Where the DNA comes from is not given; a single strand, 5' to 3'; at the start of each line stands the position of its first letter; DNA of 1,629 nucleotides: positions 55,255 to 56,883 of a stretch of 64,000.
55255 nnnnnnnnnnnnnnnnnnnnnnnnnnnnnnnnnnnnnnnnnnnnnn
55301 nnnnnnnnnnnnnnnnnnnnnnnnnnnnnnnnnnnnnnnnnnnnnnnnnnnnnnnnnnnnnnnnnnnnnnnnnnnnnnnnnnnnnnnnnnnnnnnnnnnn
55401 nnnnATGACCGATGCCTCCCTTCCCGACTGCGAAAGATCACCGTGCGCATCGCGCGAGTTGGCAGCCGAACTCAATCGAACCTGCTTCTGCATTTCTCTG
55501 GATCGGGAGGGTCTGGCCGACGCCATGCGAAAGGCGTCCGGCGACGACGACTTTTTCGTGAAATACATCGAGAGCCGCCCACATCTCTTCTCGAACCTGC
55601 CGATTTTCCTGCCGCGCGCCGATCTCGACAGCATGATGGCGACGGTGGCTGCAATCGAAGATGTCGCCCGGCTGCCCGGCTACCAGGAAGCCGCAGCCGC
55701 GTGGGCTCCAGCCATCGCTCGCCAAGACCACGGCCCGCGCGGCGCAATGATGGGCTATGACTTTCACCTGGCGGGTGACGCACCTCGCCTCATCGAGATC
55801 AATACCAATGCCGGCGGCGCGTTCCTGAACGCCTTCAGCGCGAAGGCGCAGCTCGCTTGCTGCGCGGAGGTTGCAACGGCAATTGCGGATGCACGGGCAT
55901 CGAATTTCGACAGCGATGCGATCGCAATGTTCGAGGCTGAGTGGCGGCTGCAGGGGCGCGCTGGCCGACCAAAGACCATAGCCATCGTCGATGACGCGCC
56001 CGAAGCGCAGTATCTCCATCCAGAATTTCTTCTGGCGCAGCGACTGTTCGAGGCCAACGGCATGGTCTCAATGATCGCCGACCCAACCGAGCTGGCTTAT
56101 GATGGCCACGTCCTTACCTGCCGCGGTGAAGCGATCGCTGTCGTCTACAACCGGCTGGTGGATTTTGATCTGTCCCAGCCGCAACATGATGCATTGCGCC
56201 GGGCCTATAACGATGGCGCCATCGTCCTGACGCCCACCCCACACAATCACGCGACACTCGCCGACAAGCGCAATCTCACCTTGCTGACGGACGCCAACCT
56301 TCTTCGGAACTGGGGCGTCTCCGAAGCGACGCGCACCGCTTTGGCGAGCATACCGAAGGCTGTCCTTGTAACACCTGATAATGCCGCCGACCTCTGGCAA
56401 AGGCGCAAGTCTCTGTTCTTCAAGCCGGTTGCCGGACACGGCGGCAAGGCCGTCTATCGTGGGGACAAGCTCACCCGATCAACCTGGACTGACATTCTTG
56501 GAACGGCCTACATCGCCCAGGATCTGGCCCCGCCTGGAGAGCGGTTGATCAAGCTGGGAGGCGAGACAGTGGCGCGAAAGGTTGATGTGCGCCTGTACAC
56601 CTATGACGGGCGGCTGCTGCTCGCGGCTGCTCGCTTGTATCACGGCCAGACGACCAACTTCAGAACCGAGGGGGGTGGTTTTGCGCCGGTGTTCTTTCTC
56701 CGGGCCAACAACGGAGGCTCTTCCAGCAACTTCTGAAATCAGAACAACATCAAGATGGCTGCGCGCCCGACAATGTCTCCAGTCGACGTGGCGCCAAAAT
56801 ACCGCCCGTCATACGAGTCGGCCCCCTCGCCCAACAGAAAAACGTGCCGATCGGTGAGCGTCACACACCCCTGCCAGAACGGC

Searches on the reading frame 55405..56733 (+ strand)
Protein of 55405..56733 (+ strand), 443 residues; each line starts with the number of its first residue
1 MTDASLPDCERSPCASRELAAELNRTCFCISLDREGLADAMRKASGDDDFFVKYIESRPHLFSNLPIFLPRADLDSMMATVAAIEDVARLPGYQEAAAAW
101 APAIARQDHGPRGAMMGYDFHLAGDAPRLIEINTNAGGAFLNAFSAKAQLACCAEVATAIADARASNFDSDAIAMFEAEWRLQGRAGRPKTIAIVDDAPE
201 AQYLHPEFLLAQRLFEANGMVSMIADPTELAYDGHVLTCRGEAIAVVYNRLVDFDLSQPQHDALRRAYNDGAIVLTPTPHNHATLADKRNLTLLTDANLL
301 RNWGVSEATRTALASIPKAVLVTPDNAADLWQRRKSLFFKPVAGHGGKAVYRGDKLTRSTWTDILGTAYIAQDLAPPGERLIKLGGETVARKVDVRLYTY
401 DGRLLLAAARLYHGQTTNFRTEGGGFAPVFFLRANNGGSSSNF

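Call 4: search_protein_families(library=pfam, proteins=[window:55405-56733:+], max_evalue=1)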
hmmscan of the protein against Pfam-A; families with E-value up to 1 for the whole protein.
window:55405-56733:+ (443 aa): 3 families
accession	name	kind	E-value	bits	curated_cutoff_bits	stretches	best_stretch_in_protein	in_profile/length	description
PF14398.11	ATPgrasp_YheCD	-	0.057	13.1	26.8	1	315-355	28-69/255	YheC/D like ATP-grasp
PF15608.11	PELOTA_1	-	0.12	12.5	25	1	296-330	18-51/81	PELOTA RNA binding domain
PF14403.11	CP_ATPgrasp_2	-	0.15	11.5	32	1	311-400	265-357/374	Circularly permuted ATP-grasp type 2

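Call 5: search_protein_families(library=ncbifam, proteins=[window:55405-56733:+], max_evalue=1)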
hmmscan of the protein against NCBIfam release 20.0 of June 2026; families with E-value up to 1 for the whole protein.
window:55405-56733:+ (443 aa): 0 families

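Call 6: search_solved_structures(query=window:55405-56733:+, max_evalue=10, show_alignments=2)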
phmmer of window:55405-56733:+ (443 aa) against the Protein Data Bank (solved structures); distinct sequences matched with E-value up to 10: 0.

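Call 7: find_homologous_proteins(query=window:55405-56733:+)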
Query window:55405-56733:+ (443 aa): 7999 proteins with E <= 0.001 among 8000 candidates; the best 120 are listed.
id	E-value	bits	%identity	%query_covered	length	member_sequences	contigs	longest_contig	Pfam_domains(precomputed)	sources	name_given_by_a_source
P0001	1.6e-294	995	99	100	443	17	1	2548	-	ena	-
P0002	5.7e-280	947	94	100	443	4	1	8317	-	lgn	-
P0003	1.7e-258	876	89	98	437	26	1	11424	-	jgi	jgi:hypothetical protein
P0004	2.4e-256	869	88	98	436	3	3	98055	-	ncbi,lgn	-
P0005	1.9e-240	817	82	98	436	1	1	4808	-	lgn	-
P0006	2.0e-240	816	82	98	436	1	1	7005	-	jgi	jgi:hypothetical protein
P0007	2.3e-238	810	82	98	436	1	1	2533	-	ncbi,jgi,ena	jgi:hypothetical protein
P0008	7.2e-238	808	81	98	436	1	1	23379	-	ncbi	-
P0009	9.8e-238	808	82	98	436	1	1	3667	-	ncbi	ncbi:MAG: hypothetical protein ACK4S3_08205 [Parvibaculum sp.]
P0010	1.2e-237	807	82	98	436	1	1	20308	-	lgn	-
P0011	1.5e-237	807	82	98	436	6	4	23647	-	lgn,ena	-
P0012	1.5e-237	807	81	98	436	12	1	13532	-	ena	-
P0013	6.5e-237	805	81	98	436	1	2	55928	-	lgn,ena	-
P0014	1.3e-236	804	81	98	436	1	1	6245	-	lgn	-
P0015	2.0e-236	803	81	98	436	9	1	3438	-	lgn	-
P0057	1.8e-172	593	61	96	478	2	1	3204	-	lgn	-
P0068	5.3e-169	581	63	93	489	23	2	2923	-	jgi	jgi:hypothetical protein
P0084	1.5e-166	573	62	95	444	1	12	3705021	-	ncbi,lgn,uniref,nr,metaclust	ncbi:conserved hypothetical protein [Hyphomonas neptunium ATCC 15444]|uniref:Uncharacterized protein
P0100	4.8e-164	565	61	94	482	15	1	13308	-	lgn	-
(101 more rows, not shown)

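Call 11: search_solved_structures(query=A1, max_evalue=10, show_alignments=3)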
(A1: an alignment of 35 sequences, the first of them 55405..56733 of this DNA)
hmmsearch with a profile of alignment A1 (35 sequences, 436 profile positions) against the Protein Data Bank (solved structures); distinct sequences matched with E-value up to 10: 1.
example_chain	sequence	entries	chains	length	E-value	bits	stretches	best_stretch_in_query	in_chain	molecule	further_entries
2f1r_A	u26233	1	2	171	0.093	14.9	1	221-303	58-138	molybdopterin-guanine dinucleotide biosynthesis protein B (mobB)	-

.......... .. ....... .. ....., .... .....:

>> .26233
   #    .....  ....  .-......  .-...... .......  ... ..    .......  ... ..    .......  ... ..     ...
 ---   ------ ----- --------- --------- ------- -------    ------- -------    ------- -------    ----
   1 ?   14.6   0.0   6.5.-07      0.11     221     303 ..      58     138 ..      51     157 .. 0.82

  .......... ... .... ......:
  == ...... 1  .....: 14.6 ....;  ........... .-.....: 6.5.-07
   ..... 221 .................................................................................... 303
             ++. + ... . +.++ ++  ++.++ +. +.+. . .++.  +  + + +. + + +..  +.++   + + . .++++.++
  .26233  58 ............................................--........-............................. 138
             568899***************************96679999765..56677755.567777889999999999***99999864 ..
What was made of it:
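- On Glutathionylspermidine synthetase family (Pfam GSP_synth; GspS, YgiC, YjfC, TryS): No PDB sequence hit (calls 6, 11).
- On Eukaryotic-type glutathione synthetase (Pfam GSH_synth_ATP / GSH_synthase): No PDB sequence hit with the profile (call 11).
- Closest known: Eukaryotic-type glutathione / homoglutathione synthetase. Different: No hit to Pfam GS models or to PDB GS sequences (calls 4, 6, 11).
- There is no sequence-level match to the Pfam eukaryotic GS models or to PDB GS sequences (calls 4, 6, 11).
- Tried and rejected: The single MobB hit at E 0.09 is treated as chance (calls 6, 11).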

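Call 19: find_encoding_contigs(protein=P0084, flank=8000, max_places=4)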
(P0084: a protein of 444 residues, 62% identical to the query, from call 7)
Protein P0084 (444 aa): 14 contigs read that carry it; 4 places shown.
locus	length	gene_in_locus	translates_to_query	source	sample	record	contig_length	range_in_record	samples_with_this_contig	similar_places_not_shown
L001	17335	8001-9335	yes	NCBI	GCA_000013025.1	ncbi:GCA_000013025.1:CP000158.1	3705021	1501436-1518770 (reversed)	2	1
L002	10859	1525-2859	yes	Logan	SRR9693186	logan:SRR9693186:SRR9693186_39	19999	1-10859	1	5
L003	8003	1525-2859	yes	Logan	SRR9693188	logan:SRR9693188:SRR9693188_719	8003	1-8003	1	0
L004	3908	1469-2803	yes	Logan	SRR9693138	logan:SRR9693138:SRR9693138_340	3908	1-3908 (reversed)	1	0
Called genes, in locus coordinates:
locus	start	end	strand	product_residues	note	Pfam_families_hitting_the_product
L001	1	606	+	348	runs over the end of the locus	PF12281:NTP_transf_8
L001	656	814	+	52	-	-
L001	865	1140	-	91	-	PF02583:Trns_repr_metal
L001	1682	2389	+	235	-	PF11604:CusF_Ec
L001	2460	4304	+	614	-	PF07732:Cu-oxidase_3, PF00394:Cu-oxidase, PF07731:Cu-oxidase_2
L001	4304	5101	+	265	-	PF05275:CopB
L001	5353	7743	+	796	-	PF04945:YHS (weak), PF19335:HMBD, PF00122:E1-E2_ATPase, PF00702:Hydrolase, PF08282:Hydrolase_3 (faint)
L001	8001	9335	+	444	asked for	-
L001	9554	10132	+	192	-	PF03713:DUF305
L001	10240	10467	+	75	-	-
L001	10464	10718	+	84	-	-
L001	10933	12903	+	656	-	PF00990:GGDEF, PF00563:EAL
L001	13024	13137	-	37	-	-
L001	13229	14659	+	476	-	PF00330:Aconitase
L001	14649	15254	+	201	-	PF00694:Aconitase_C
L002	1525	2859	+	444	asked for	-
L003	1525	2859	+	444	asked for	-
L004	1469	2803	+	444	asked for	-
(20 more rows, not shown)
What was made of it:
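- H. neptunium has CsoR-CusF-MCO-CopB-CopA-X-DUF305 (call 19).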

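Call 21: search_protein_representatives(alignment_id=A1)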
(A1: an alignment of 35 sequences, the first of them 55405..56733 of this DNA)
Query: 35 sequences, 436 profile positions. Proteins with E-value up to 0.001 (for the whole library): 3078; up to 1e-10: 2039; up to 1e-30: 1061. The best 150 are listed.
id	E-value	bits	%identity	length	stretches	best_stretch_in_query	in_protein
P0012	8.8e-225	763.1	-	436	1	1-436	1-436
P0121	2.4e-175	600.2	-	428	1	18-435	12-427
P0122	4.0e-174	596.2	-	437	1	14-434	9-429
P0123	1.5e-171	587.7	-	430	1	13-435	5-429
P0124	6.0e-164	562.6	-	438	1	7-436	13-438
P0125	3.1e-160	550.4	-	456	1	17-435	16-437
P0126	3.0e-158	543.8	-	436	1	25-433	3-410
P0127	9.5e-158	542.2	-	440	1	21-434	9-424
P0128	3.6e-154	530.4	-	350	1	22-359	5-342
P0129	4.4e-154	530.1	-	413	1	30-433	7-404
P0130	3.1e-152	524.0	-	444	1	21-435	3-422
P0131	2.7e-148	511.1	-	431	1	22-434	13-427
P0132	2.8e-148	511.0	-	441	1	10-434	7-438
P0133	7.2e-148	509.6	-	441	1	16-436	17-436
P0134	2.7e-146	504.5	-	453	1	12-434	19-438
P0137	3.0e-145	501.0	-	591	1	18-435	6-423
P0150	4.9e-138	477.2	-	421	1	25-434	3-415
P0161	4.4e-134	464.2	-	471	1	16-435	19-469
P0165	1.9e-133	462.2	-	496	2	171-433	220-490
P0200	6.9e-121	420.7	-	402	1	57-432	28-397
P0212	5.7e-119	414.4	-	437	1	19-431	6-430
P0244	2.0e-111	389.5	-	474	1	21-434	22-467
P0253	7.3e-110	384.4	-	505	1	63-433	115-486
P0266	7.0e-108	377.9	-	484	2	175-434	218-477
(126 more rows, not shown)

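Call 22: predict_structure(alignment_id=A1)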
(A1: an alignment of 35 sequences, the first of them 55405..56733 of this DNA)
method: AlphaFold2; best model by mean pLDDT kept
length: 443 residues; sequences in the alignment: 35
mean_pLDDT: 86.7   pTM: 0.88
mean pLDDT of the five models: 86.7, 85.7, 85.4, 84.3, 83.1
residues with pLDDT >= 90: 261; 70-90: 139; 50-70: 25; < 50: 18
segments of 3 or more residues with pLDDT < 50: 1-8, 437-443
pLDDT, mean of each block of 10 residues (from residue 1): 40 74 79 88 91 88 85 94 95 93 85 84 85 86 88 80 77 93 91 96 91 95 97 97 95 89 96 92 92 97 97 95 97 96 76 91 93 88 82 91 91 63 76 60 32
secondary structure, 60 per line:
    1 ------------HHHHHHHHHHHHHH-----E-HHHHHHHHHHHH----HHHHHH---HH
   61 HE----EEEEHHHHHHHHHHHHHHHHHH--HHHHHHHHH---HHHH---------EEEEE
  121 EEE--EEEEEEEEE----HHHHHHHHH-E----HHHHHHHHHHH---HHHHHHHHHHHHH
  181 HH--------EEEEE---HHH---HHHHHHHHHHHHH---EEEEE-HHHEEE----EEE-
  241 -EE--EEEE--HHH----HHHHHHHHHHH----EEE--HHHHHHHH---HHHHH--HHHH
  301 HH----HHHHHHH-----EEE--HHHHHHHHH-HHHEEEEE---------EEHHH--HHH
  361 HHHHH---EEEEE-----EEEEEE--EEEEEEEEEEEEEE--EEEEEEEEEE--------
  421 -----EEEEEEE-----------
elements in order: H13-26 H34-45 H50-55 E67-70 H71-88 H91-99 H103-106 E116-123 E126-134 H139-147 H154-164 H168-182 E191-195 H205-217 E221-225 E230-232 E237-239 E246-249 H259-269 E274-276 H279-286 H290-294 H297-302 H307-313 E319-321 H324-332 E337-341 H358-365 E369-373 E379-384 E387-400 E403-412 E426-432
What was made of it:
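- On ATP-grasp superfamily: AF2 model pLDDT 86.7 (call 22).
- Fold: AF2 model with pLDDT 86.7 and pTM 0.88 (call 22).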

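Call 25: fold_search(model_id=the predicted structure, library=pdb)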
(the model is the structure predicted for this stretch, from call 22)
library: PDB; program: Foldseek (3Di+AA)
matches with E <= 10: 589; with E <= 0.001: 66
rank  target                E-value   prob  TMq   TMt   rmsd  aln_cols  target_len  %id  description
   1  8fbz_A                1.1e-15  1.00  0.55  0.54   7.9       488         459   14  Crystal Structure of apo human Glutathione Synthetase Y270E (released 2024-05-08)
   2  8fbz_B                1.8e-15  1.00  0.55  0.54   8.0       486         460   14  Crystal Structure of apo human Glutathione Synthetase Y270E (released 2024-05-08)
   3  2hgs                  1.3e-14  1.00  0.57  0.54   8.0       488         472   14  HUMAN GLUTATHIONE SYNTHETASE (released 1999-06-22)
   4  1m0w_A                1.3e-14  1.00  0.55  0.51   8.2       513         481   14  Yeast Glutathione Synthase Bound to gamma-glutamyl-cysteine, AMP-PNP and 2 Magnesium Ions (released 2002-12-11)
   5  3kaj_B                1.8e-14  1.00  0.54  0.54   8.2       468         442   14  Apoenzyme structure of homoglutathione synthetase from Glycine max in open conformation (released 2009-12-22)
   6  5oes_B                2.8e-14  1.00  0.56  0.56   8.2       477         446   13  The structure of a glutathione synthetase (StGSS1) from Solanum tuberosum in ADP and y-EC bound closed conformation. (released 2018-04-25)
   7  5oes_A                4.0e-14  1.00  0.57  0.57   8.1       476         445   13  The structure of a glutathione synthetase (StGSS1) from Solanum tuberosum in ADP and y-EC bound closed conformation. (released 2018-04-25)
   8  5oes_E                4.3e-14  1.00  0.57  0.56   8.2       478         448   13  The structure of a glutathione synthetase (StGSS1) from Solanum tuberosum in ADP and y-EC bound closed conformation. (released 2018-04-25)
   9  1m0w_B                5.1e-14  1.00  0.54  0.51   8.7       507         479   14  Yeast Glutathione Synthase Bound to gamma-glutamyl-cysteine, AMP-PNP and 2 Magnesium Ions (released 2002-12-11)
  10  5oes_F                5.4e-14  1.00  0.57  0.56   8.2       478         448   12  The structure of a glutathione synthetase (StGSS1) from Solanum tuberosum in ADP and y-EC bound closed conformation. (released 2018-04-25)
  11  5oes_C                6.4e-14  1.00  0.56  0.56   8.2       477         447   13  The structure of a glutathione synthetase (StGSS1) from Solanum tuberosum in ADP and y-EC bound closed conformation. (released 2018-04-25)
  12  1m0t_A                9.0e-14  1.00  0.46  0.45  10.4       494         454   13  Yeast Glutathione Synthase (released 2002-12-11)
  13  5oeu_A                1.0e-13  1.00  0.51  0.49  11.2       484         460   13  The structure of a glutathione synthetase like-effector (GSS22) from Globodera pallida in ADP-bound closed conformatio (released 2018-04-25)
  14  3kal_B                1.1e-13  1.00  0.60  0.57   6.9       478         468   14  Structure of homoglutathione synthetase from Glycine max in closed conformation with homoglutathione, ADP, a sulfate i (released 2009-12-22)
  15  3kal_A                1.1e-13  1.00  0.56  0.53  10.4       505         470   13  Structure of homoglutathione synthetase from Glycine max in closed conformation with homoglutathione, ADP, a sulfate i (released 2009-12-22)
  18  3n6x                  7.6e-13  1.00  0.56  0.55   7.3       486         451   15  Crystal structure of a Putative glutathionylspermidine synthase (Mfla_0391) from METHYLOBACILLUS FLAGELLATUS KT at 2.35  (released 2010-06-09)
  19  9cjn                  9.0e-13  1.00  0.60  0.56   6.6       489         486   16  Ligase Cp1B (released 2025-05-21)
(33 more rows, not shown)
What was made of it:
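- On ATP-grasp superfamily: All 50 listed Foldseek PDB hits are ATP-grasp-type ligases or entries annotated as such, probability 1.00 (call 25).
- Closest known: Eukaryotic-type glutathione / homoglutathione synthetase. Same: Best whole-chain structural match (Foldseek E 1e-15 to 1e-13, TM 0.55-0.60, about 480 aligned columns; call 25).
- Closest known: Fungal Cp1B. Same: Equal-best TM-score (0.60; call 25).
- All 50 listed hits are circularly permuted ATP-grasp-type ligases or entries annotated as such: human, yeast and plant GSH and hGSH synthetases (E 1e-15 to 1e-13, TM up to 0.60), 3n6x, Cp1B 9cjn (TM 0.60), E. coli GspS, YjfC/YgiC and trypanothione synthetase (call 25). All close structural matches are small-molecule or short-peptide ligases (call 25). 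The top Foldseek hits are eukaryotic GSH/hGSH synthetases over the whole chain (call 25).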

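Call 26: find_related_loci(query=A1, collection=genome_contigs, flank=10000)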
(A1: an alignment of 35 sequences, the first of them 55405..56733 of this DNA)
Query A1 (443 aa) in genome_contigs; peptide patterns used: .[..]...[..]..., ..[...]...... (x = any residue, [..] = any of these).
599 stretches matched a pattern (row limit reached: there are more); 562 encode a relative of the query (tblastn E <= 1e-3); the best 80 are kept; 80 distinct loci.
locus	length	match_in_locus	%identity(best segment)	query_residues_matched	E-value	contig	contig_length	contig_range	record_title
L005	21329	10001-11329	99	1-443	0e+0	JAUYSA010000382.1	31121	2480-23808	MAG: Hyphomonadaceae bacterium isolate C5_metabat.bin.27_sub C5_k141_192991, whole genome shotgun sequence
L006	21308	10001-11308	89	1-432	0e+0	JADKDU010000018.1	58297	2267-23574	MAG: Hyphomonadaceae bacterium isolate OdNW_18-Q3-R42-56_BATAC.488 tig00030802-10-584690, whole genome shotgun sequence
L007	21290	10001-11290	61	17-443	2e-173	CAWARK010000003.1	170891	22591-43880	MAG: uncultured Alphaproteobacteria bacterium isolate MFD02832.bin.1.135 genome assembly, contig: contig_14262, whole ge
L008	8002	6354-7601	63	19-434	2e-173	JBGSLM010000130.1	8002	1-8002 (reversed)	MAG: Parvularculaceae bacterium isolate JTS-AC205 k141_2375414, whole genome shotgun sequence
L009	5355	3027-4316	61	14-442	9e-176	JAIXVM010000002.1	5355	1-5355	MAG: Hyphomonadaceae bacterium isolate D1_MAG_00065 pond_D1_MAG_00065_000000000273, whole genome shotgun sequence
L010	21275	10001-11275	60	12-436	5e-168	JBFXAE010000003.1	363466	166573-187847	MAG: Hyphomonadaceae bacterium isolate CA_2019_TPBS_203 NODE_209_length_363466_cov_17.152513_TPBS, whole genome shotgun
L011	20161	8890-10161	61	15-438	7e-168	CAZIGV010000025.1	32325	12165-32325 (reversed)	MAG TPA_asm: uncultured Hyphomonas sp. isolate SRP319275_co3_136 genome assembly, contig: NODE_1636_length_32325_cov_21.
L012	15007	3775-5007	62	22-432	6e-167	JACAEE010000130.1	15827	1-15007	MAG: Hydrogenophilaceae bacterium isolate L.E.AP.39 k119_2387766, whole genome shotgun sequence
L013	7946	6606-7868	60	12-432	8e-167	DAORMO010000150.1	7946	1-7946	MAG TPA_asm: Terricaulis sp. isolate AMR_MDS_5471 NODE_6718_length_7946_cov_3.210240, whole genome shotgun sequence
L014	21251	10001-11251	60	16-432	2e-166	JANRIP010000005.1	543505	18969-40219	MAG: Hyphomonadaceae bacterium isolate bins.142 k141_2344494, whole genome shotgun sequence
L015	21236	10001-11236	57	19-430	1e-163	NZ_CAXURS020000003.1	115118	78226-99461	Neorhizobium sp. LjRoot104 LJR104c3, whole genome shotgun sequence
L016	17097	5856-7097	58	19-432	1e-162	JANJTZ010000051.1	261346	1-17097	MAG: Mesorhizobium sp. isolate RX2_metabat.bin.82 RX2_k141_700051, whole genome shotgun sequence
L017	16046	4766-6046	58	17-443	1e-162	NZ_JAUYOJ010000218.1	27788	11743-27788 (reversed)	MAG: Phenylobacterium sp. isolate C4_maxbin.053 C4_k141_228965, whole genome shotgun sequence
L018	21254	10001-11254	57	15-432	3e-159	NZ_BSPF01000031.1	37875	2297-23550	Mesorhizobium tianshanense strain NBRC 102499 sequence031, whole genome shotgun sequence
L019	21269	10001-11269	57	23-443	3e-159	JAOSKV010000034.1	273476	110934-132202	MAG: Xanthobacteraceae bacterium isolate FR_38 FR-Xanthobacteraceae-1_s4, whole genome shotgun sequence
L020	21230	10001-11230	58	21-430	1e-157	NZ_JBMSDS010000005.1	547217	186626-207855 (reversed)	Phenylobacterium sp. VNQ135 contig5, whole genome shotgun sequence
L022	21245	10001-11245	58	22-437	2e-157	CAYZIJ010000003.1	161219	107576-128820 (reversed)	MAG TPA_asm: uncultured Terricaulis sp. isolate SRP302895_co1_306 genome assembly, contig: NODE_191_length_161219_cov_62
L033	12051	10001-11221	55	23-432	4e-150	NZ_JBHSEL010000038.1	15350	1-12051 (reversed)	Daeguia caeni strain CCUG 54520 soapdenovo_K_83_38, whole genome shotgun sequence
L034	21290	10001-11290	54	5-432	3e-150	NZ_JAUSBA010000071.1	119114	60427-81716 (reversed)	MAG: Cypionkella sp. isolate E6_metabat.bin.35 E6_k141_201052, whole genome shotgun sequence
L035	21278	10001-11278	54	6-432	2e-150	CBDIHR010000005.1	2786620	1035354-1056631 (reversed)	MAG: Aminobacter sp. isolate 72f7bcb1-d657-43c6-a58a-dd0a9cc9d391 genome assembly, contig: contig_5, whole genome shotgu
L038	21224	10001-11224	56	23-430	3e-149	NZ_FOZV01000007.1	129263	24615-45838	Brevundimonas viscosa strain CGMCC 1.10683, whole genome shotgun sequence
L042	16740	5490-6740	56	18-434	2e-147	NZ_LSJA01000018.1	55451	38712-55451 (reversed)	Caulobacter sp. CCH9-E1 CCH9-E1_contig19, whole genome shotgun sequence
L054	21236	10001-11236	57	22-432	8e-145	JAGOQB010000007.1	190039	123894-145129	MAG: Phenylobacterium sp. isolate Gw_Bodden_bin_98 Gw_Bodden_89_length_190039_cov_51.417973, whole genome shotgun sequen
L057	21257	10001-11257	53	13-430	6e-144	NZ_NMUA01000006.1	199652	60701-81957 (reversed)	Sphingobium sp. D43FB NODE_6_length_199652_cov_31.2608, whole genome shotgun sequence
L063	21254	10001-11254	52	16-431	3e-141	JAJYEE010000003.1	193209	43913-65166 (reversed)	MAG: Proteobacteria bacterium isolate DBS1-1.bin143 NODE_57_length_193209_cov_23.196963, whole genome shotgun sequence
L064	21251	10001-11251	53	16-430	1e-140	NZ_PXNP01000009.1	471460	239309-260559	Marinobacter fuscus strain NH169-3 819, whole genome shotgun sequence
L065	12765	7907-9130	56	21-430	1e-140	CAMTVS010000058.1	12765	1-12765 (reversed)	MAG: uncultured Aquabacterium sp. isolate G05_MAG_00013 genome assembly, contig: G05_MAG_00013_000000000112, whole genom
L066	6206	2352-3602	53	16-430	6e-141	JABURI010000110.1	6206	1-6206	MAG: Marinobacter sp. isolate Bin_10 NODE_2152_length_6206_cov_9.55617, whole genome shotgun sequence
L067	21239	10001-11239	54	20-431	3e-140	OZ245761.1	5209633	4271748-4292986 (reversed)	MAG: Micropepsaceae bacterium isolate e7f57dc3-0177-448b-864b-a3f88f5d25ea genome assembly, chromosome: 1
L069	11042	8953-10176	55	23-432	8e-140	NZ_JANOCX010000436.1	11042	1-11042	MAG: Phenylobacterium sp. isolate VAR_17_metabat_257 VAR_17_k141_145949, whole genome shotgun sequence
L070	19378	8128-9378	53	16-430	1e-139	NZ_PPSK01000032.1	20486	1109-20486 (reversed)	Halopseudomonas oceani strain DSM 100277 contig00032, whole genome shotgun sequence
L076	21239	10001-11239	53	20-430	2e-138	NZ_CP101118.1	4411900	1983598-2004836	Marinobacter metalliresistant strain CuT 6 chromosome, complete genome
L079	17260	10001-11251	55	9-432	5e-138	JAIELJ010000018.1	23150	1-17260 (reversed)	MAG: Hyphomonadaceae bacterium isolate co.spades.CONCOCT.1kb_043 c_000000000352, whole genome shotgun sequence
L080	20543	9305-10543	52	20-430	2e-137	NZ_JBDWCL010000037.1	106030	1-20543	MAG: Marinobacter sp. isolate CI.60.F.C2_37_44 CI_60_F_C2_37_44_000000000037, whole genome shotgun sequence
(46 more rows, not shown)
